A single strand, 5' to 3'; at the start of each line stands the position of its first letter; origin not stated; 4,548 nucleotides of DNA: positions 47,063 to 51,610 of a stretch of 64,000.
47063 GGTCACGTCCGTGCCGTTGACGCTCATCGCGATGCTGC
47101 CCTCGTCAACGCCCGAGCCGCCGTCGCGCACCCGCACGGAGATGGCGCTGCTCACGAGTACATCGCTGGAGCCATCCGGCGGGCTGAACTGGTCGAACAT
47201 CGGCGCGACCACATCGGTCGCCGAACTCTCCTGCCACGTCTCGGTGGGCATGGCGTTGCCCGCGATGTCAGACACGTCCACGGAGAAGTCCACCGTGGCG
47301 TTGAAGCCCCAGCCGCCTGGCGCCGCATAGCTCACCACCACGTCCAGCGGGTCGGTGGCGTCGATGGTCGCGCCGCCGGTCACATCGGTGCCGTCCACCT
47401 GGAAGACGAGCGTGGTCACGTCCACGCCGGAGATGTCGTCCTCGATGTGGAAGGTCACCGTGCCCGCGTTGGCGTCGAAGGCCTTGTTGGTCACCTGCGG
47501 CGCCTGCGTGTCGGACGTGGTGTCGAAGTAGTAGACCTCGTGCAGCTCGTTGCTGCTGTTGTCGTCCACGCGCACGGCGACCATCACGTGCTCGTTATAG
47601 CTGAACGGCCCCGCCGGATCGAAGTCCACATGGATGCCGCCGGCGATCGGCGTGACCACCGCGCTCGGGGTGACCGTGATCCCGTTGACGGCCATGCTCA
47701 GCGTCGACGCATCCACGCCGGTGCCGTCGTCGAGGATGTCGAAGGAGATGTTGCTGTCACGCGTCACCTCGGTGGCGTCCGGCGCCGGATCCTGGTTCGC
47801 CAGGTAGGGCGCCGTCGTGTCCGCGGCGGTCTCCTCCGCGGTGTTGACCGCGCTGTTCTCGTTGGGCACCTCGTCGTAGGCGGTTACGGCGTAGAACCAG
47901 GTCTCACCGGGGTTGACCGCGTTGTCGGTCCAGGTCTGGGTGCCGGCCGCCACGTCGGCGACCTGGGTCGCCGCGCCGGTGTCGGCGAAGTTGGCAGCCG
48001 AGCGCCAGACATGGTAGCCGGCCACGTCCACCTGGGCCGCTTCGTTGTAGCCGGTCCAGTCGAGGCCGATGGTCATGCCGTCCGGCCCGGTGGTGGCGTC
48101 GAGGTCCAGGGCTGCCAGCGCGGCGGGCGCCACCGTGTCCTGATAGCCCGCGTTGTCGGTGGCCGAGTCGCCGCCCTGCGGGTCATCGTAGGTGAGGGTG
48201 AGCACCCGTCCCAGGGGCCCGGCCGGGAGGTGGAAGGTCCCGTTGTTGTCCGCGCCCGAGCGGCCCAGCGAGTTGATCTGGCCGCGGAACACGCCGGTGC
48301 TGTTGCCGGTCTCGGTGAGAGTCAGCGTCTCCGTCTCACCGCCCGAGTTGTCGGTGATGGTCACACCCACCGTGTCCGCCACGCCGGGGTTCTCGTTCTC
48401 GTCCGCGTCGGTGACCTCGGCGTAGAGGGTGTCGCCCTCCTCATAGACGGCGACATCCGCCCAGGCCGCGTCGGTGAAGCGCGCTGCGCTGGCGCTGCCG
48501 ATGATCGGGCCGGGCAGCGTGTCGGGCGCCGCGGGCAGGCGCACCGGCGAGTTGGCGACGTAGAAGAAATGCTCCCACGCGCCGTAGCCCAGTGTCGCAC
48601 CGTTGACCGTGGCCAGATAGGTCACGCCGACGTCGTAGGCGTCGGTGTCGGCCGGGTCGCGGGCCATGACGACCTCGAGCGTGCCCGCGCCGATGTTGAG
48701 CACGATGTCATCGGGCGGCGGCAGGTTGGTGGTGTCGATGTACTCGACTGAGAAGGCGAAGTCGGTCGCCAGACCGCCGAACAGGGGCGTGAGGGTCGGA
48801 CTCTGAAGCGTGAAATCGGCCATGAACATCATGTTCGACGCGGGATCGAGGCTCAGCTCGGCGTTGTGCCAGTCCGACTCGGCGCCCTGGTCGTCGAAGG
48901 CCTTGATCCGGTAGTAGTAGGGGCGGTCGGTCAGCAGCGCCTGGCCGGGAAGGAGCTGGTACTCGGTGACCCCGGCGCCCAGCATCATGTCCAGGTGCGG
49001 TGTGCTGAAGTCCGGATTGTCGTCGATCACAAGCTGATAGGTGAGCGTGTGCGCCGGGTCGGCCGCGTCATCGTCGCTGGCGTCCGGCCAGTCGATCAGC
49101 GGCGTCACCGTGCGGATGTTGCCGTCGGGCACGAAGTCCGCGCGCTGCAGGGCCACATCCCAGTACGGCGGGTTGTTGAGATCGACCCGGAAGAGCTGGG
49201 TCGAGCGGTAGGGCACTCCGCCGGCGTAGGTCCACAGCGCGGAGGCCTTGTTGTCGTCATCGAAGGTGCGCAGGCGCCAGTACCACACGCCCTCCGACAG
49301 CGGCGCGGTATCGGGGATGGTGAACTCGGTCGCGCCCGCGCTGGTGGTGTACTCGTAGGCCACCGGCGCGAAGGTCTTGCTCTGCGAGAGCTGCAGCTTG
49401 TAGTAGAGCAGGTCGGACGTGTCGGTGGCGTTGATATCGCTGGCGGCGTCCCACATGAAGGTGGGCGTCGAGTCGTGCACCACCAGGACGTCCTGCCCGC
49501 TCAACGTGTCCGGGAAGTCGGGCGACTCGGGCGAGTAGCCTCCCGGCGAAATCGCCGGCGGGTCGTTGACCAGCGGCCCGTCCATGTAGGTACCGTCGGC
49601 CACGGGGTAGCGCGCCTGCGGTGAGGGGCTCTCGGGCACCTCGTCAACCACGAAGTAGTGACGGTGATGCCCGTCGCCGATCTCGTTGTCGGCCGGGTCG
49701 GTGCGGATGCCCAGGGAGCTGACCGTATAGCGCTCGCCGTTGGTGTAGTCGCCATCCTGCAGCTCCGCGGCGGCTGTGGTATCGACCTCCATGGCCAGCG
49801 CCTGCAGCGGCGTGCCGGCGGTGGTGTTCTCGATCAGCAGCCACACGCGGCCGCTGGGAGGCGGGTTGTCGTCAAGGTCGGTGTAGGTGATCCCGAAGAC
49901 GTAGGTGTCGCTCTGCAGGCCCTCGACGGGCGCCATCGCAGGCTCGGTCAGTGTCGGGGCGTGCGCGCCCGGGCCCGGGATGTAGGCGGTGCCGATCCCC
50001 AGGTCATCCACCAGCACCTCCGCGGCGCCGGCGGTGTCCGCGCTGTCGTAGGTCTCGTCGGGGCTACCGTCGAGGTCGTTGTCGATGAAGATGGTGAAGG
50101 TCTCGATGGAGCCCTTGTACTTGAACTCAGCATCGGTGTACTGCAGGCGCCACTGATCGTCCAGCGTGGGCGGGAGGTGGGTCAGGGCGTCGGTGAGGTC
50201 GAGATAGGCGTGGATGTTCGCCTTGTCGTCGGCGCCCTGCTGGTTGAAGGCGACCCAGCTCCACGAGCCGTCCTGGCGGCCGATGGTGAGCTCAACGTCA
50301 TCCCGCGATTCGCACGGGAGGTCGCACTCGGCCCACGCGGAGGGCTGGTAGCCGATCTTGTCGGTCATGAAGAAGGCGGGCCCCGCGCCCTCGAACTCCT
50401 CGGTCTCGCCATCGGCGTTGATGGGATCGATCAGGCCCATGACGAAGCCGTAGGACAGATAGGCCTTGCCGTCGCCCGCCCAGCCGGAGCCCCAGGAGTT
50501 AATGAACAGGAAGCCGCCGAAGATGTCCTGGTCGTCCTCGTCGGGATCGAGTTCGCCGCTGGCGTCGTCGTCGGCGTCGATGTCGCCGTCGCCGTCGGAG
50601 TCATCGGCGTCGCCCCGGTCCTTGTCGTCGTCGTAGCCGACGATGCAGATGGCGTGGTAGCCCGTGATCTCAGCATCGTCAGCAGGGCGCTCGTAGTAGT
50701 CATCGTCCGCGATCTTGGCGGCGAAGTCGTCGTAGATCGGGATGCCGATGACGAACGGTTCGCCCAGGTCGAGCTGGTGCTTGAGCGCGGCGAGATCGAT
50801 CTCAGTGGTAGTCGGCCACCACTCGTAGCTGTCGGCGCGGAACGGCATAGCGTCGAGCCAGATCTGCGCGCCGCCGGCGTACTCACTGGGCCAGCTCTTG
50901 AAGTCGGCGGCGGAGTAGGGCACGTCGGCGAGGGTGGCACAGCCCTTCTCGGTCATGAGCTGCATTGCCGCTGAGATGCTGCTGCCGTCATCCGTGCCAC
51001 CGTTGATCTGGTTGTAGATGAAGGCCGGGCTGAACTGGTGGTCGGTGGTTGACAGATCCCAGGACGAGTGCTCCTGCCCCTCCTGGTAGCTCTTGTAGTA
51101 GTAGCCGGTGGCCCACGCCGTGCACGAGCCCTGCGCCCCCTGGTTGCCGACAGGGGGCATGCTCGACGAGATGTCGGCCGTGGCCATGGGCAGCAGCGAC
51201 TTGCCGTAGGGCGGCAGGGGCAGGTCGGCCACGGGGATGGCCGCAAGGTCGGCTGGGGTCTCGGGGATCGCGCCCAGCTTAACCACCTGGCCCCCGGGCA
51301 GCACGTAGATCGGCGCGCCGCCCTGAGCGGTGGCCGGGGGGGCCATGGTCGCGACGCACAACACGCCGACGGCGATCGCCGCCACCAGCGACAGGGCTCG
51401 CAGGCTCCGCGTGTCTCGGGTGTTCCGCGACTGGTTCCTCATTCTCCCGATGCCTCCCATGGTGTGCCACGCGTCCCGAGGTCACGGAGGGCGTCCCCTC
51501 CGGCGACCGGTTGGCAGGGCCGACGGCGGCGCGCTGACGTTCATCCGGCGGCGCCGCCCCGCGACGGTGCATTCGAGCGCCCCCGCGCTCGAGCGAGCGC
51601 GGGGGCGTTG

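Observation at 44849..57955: Tandem giant secreted proteases with different catalytic heads on a shared paralogous stalk-and-anchor module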

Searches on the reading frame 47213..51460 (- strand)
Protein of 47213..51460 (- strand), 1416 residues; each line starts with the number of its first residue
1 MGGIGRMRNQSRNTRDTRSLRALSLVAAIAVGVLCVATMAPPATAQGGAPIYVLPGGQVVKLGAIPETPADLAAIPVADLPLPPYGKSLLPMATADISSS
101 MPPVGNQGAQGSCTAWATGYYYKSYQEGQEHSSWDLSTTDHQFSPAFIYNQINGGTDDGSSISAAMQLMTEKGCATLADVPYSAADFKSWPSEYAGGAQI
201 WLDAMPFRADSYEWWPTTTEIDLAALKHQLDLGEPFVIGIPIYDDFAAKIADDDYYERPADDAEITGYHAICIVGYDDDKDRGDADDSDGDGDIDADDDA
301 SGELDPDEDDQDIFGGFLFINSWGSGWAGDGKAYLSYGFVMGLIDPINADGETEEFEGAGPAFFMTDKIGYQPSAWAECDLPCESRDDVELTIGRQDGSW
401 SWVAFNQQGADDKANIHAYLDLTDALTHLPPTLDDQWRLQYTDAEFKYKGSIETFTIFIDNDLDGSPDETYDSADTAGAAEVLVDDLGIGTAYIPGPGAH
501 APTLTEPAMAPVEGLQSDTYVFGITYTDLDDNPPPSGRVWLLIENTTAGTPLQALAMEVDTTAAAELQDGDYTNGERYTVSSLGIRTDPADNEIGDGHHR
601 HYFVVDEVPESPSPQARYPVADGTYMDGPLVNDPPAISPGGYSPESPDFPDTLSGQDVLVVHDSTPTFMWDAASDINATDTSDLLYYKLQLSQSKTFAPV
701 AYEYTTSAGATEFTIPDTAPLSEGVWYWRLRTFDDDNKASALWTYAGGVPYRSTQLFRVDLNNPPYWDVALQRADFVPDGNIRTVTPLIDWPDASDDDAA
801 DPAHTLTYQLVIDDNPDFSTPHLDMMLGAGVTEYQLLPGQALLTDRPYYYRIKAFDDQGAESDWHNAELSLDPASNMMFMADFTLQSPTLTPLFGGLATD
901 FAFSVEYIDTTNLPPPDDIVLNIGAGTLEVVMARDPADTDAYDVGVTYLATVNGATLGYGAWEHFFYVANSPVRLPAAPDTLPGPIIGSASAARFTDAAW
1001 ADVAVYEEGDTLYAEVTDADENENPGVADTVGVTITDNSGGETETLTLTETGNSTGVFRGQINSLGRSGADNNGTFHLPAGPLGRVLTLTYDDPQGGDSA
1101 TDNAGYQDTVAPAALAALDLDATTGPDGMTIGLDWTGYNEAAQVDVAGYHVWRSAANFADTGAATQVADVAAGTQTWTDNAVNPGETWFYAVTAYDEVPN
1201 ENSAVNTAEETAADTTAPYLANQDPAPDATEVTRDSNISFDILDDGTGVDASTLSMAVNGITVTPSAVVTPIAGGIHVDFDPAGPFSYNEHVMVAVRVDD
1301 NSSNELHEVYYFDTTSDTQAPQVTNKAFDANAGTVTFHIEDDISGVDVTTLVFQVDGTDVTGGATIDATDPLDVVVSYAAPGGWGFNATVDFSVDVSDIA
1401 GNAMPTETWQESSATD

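Call 7: search_protein_families(library=pfam, proteins=[window:47213-51460:-], max_evalue=10)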
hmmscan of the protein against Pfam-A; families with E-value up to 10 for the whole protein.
seq(1416 aa): 4 families
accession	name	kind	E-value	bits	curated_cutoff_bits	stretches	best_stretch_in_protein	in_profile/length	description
PF25788.1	Ig_Rha78A_N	-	9e-07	29.5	27.4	2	657-741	11-92/105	Rha78A-like, N-terminal immunoglobulin domain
PF13205.12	Big_5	-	0.01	17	23.6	1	1214-1308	1-97/105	Bacterial Ig-like domain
PF13529.12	Peptidase_C39_2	-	0.011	16.8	24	1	209-280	74-134/143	Peptidase_C39 like family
PF09044.15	Kp4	-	0.24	11.9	27.8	1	123-185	47-108/125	Kp4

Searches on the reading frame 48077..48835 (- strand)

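Call 63: search_protein_families(library=pfam, proteins=[window:48077-48835:-], max_evalue=0.1)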
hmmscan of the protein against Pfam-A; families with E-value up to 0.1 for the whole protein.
seq(253 aa): 1 family
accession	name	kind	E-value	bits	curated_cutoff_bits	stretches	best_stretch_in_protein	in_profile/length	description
PF17936.7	Big_6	-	0.02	15.5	27.6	0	174-228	21-78/83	Bacterial Ig domain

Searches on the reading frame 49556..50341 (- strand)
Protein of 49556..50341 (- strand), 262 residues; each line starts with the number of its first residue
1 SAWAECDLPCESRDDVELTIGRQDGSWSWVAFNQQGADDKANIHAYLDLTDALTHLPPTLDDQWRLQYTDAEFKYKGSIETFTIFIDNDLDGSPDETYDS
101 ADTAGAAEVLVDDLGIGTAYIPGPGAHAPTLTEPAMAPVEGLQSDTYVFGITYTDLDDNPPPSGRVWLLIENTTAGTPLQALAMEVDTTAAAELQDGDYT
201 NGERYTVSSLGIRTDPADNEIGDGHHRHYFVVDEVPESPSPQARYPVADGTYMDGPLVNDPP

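Call 63: search_protein_families(library=pfam, proteins=[window:49556-50341:-], max_evalue=0.1)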
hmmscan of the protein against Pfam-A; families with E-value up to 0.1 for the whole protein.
seq(262 aa): 1 family
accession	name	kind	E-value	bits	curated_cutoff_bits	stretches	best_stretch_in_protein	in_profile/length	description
PF11566.13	PI31_Prot_N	-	0.092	12.8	21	0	31-78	24-66/154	PI31 proteasome regulator N-terminal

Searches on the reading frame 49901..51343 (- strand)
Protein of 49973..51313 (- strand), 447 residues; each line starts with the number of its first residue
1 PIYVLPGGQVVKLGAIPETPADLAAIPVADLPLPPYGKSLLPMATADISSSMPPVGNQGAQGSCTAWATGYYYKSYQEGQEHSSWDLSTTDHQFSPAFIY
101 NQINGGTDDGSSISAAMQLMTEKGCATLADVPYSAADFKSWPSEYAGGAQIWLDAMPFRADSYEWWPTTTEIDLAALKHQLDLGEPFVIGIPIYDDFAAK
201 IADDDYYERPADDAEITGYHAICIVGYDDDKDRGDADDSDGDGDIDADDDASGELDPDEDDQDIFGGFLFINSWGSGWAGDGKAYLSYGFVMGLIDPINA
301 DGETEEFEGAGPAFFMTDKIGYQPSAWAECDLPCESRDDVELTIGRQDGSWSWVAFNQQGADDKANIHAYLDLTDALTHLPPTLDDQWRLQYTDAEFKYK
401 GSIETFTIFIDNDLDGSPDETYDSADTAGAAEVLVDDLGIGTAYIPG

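Call 11: search_solved_structures(query=window:49973-51313:-, max_evalue=1, show_alignments=2)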
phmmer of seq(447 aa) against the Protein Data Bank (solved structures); distinct sequences matched with E-value up to 1: 1.
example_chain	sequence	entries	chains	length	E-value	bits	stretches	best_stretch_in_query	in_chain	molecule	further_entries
3ois_A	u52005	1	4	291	5e-05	25.4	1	54-230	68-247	Cysteine protease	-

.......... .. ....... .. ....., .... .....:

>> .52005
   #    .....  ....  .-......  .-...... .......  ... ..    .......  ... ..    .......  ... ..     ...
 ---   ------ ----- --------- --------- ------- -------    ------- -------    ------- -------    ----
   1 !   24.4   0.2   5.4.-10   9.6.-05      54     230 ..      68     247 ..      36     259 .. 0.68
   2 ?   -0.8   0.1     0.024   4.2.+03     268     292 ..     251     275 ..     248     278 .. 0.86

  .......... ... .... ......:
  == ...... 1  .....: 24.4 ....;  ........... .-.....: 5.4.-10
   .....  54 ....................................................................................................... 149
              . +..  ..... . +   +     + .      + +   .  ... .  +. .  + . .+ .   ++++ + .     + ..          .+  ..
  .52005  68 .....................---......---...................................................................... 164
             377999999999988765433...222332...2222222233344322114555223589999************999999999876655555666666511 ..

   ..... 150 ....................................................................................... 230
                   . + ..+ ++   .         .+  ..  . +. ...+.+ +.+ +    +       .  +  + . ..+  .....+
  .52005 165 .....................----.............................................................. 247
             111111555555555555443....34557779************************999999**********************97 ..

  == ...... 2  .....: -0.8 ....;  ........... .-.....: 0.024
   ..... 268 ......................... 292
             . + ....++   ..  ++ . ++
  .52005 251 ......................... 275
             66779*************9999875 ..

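Call 28: predict_structure(alignment_id=A1)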
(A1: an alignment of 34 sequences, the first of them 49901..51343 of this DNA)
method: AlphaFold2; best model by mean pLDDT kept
length: 481 residues; sequences in the alignment: 34
mean_pLDDT: 81.3   pTM: 0.84
mean pLDDT of the five models: 81.3, 80.7, 79.6, 79.1, 78.1
residues with pLDDT >= 90: 232; 70-90: 126; 50-70: 80; < 50: 43
segments of 3 or more residues with pLDDT < 50: 1-6, 440-442, 460-481
pLDDT, mean of each block of 10 residues (from residue 1): 50 91 94 95 65 91 96 97 97 95 97 86 96 95 92 83 94 95 93 97 94 89 93 97 57 51 51 79 93 94 64 67 95 91 73 87 71 68 86 78 78 85 79 72 61 73 42 40 31
secondary structure, 60 per line:
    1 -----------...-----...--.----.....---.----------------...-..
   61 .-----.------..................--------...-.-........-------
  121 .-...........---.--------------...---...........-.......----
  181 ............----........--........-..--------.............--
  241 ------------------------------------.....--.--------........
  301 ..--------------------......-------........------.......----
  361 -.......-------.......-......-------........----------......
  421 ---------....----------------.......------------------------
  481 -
elements in order: E12-14 E20-22 H30-34 E55-57 H74-91 H106-113 H123-133 H158-168 E170-176 H181-192 E197-204 H207-214 E226-238 E277-281 E293-297 H298-302 E323-328 E336-343 E350-356 E362-368 E376-382 H384-389 E397-404 E415-420 E430-433 E450-456

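Call 34: fold_search(model_id=the predicted structure, library=pdb)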
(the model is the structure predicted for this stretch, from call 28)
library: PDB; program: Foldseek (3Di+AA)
matches with E <= 10: 846; with E <= 0.001: 262
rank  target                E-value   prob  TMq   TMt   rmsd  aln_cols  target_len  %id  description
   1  3ois_B                3.7e-15  1.00  0.44  0.77   4.1       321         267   21  Crystal Structure Xylellain, a cysteine protease from Xylella fastidiosa (released 2011-08-03)
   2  3ois_A                2.4e-14  1.00  0.44  0.76   4.2       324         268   20  Crystal Structure Xylellain, a cysteine protease from Xylella fastidiosa (released 2011-08-03)
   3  5fpw_A                1.7e-10  1.00  0.41  0.65   4.8       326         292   13  proCathepsin B S9 from Trypanosoma congolense (released 2016-02-17)
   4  5fpw_B                1.8e-10  1.00  0.43  0.67   4.6       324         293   14  proCathepsin B S9 from Trypanosoma congolense (released 2016-02-17)
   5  4qrg_A                1.9e-10  1.00  0.35  0.55   9.6       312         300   14  Crystal structure of I86L mutant of papain (released 2015-08-05)
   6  7e3e_A                2.8e-10  1.00  0.39  0.59   8.7       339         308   15  Crystal structure of Trypanosoma brucei cathepsin B R91C/T223C mutant (released 2021-12-15)
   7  4qrg_B                3.2e-10  1.00  0.37  0.57   8.9       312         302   14  Crystal structure of I86L mutant of papain (released 2015-08-05)
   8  7pck_B                3.6e-10  1.00  0.36  0.53   8.2       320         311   15  CRYSTAL STRUCTURE OF WILD TYPE HUMAN PROCATHEPSIN K (released 1999-10-25)
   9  4qrx_C                4.3e-10  1.00  0.37  0.56   5.3       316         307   14  Crystal structure of pro-papain mutant at pH 4.0 (released 2015-08-05)
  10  7pck_C                4.5e-10  1.00  0.38  0.56   4.9       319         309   17  CRYSTAL STRUCTURE OF WILD TYPE HUMAN PROCATHEPSIN K (released 1999-10-25)
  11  5fpw_C                5.4e-10  1.00  0.39  0.61   6.9       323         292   14  proCathepsin B S9 from Trypanosoma congolense (released 2016-02-17)
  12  4qrv_B                5.4e-10  1.00  0.35  0.54   5.7       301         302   14  Crystal structure of I86F mutant of papain (released 2015-08-12)
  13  5vcn_A                6.5e-10  1.00  0.39  0.81   4.9       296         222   14  THE CRYSTAL STRUCTURE OF DER P 1 ALLERGEN COMPLEXED WITH FAB FRAGMENT OF MAB 5H8 (released 2017-04-26)
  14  3hhi_A                6.5e-10  1.00  0.40  0.70   4.8       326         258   15  Crystal Structure of Cathepsin B from T. brucei in complex with CA074 (released 2010-05-26)
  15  4hwy_A                6.5e-10  1.00  0.39  0.58   7.9       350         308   14  Trypanosoma brucei procathepsin B solved from 40 fs free-electron laser pulse data by serial femtosecond X-ray crystal (released 2012-12-05)
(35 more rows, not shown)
